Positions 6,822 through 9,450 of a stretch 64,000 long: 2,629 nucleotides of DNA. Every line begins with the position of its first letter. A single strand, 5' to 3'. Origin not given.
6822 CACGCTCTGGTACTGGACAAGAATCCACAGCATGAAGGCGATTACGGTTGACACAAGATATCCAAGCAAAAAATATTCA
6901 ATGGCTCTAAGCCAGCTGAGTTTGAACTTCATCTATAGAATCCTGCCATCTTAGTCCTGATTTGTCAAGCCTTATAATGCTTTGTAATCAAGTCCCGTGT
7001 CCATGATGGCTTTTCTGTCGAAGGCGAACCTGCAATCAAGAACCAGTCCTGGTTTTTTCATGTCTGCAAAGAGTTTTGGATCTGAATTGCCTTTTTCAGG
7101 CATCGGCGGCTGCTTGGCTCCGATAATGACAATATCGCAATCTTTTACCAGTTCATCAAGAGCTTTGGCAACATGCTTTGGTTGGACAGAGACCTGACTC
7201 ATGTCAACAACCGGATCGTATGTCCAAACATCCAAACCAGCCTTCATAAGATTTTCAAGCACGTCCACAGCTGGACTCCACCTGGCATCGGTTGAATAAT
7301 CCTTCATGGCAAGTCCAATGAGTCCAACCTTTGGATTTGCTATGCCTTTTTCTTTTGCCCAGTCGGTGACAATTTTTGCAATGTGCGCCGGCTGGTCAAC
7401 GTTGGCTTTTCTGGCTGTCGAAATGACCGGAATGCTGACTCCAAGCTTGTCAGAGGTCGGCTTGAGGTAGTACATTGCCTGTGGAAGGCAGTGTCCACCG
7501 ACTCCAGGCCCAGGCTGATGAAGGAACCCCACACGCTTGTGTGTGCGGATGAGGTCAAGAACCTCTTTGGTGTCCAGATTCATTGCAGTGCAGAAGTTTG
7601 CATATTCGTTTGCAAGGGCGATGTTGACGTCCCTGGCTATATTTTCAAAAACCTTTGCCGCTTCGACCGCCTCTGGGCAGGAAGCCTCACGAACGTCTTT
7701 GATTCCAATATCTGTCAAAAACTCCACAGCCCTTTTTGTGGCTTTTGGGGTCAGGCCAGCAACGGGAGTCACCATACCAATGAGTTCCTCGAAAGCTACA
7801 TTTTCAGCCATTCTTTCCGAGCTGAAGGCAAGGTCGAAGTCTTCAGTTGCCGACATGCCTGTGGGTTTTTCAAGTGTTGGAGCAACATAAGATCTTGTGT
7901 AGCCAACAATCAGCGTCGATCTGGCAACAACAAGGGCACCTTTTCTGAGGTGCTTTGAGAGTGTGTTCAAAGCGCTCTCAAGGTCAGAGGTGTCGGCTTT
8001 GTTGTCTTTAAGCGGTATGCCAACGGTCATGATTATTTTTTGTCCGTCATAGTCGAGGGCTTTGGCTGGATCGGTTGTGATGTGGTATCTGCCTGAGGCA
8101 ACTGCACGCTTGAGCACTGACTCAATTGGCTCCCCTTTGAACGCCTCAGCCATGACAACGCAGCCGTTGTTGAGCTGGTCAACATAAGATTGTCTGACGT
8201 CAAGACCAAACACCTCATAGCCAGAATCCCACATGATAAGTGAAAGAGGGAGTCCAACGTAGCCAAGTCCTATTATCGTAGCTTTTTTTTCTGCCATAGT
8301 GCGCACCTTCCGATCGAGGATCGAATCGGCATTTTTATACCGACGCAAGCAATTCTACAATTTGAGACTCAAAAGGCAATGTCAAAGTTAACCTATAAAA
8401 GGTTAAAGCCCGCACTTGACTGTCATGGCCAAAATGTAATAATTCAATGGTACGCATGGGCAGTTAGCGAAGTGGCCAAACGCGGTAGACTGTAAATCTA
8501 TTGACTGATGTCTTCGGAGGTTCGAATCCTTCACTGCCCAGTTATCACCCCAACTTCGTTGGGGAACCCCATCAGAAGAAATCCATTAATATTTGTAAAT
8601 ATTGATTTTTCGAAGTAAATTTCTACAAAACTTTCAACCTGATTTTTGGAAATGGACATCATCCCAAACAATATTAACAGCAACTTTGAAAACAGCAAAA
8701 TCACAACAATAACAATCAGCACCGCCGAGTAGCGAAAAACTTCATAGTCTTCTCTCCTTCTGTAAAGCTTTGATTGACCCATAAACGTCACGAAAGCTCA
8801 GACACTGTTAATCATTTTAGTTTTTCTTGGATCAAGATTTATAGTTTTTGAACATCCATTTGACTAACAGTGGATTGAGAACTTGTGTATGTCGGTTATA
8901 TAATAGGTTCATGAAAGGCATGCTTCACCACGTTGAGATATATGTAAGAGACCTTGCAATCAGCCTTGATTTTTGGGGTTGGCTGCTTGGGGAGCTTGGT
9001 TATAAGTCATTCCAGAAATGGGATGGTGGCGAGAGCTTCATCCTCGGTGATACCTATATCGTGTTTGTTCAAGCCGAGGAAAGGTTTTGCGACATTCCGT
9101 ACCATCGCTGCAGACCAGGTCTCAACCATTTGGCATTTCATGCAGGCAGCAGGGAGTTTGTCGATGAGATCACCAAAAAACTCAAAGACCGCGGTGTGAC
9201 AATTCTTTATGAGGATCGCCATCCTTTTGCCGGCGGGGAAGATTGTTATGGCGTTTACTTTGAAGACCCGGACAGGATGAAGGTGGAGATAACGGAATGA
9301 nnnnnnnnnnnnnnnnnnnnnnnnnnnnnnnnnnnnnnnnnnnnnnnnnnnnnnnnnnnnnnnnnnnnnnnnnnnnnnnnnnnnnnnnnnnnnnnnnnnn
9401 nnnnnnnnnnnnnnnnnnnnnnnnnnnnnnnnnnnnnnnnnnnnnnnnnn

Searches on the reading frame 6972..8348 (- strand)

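Call 26: search_protein_families(library=pfam, proteins=[window:6972-8348:-], max_evalue=0.001)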
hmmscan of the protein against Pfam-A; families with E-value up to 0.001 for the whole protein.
window:6972-8348:- (458 aa): 4 families
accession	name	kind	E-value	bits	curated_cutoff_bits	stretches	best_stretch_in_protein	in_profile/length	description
PF03721.20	UDPG_MGDP_dh_N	-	2.5e-29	102.6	27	1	22-208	2-184/187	UDP-glucose/GDP-mannose dehydrogenase family, NAD binding domain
PF00984.24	UDPG_MGDP_dh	-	2.1e-24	85.9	25.4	1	228-316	3-92/94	UDP-glucose/GDP-mannose dehydrogenase family, central domain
PF03720.21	UDPG_MGDP_dh_C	-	4.8e-14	53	30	1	343-444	2-102/103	UDP-glucose/GDP-mannose dehydrogenase family, UDP binding domain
PF03446.21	NAD_binding_2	-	1.3e-06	29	21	0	24-146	3-95/161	NAD binding domain of 6-phosphogluconate dehydrogenase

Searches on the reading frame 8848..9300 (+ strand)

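Call 26: search_protein_families(library=pfam, proteins=[window:8848-9300:+], max_evalue=0.001)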
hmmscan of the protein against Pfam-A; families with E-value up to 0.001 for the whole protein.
window:8848-9300:+ (150 aa): 2 families
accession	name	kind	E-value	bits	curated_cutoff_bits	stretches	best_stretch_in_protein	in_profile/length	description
PF00903.31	Glyoxalase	-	2.1e-10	41.5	20.6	1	26-148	2-121/121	Glyoxalase/Bleomycin resistance protein/Dioxygenase superfamily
PF13669.12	Glyoxalase_4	-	1.9e-08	35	27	1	27-134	1-106/109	Glyoxalase/Bleomycin resistance protein/Dioxygenase superfamily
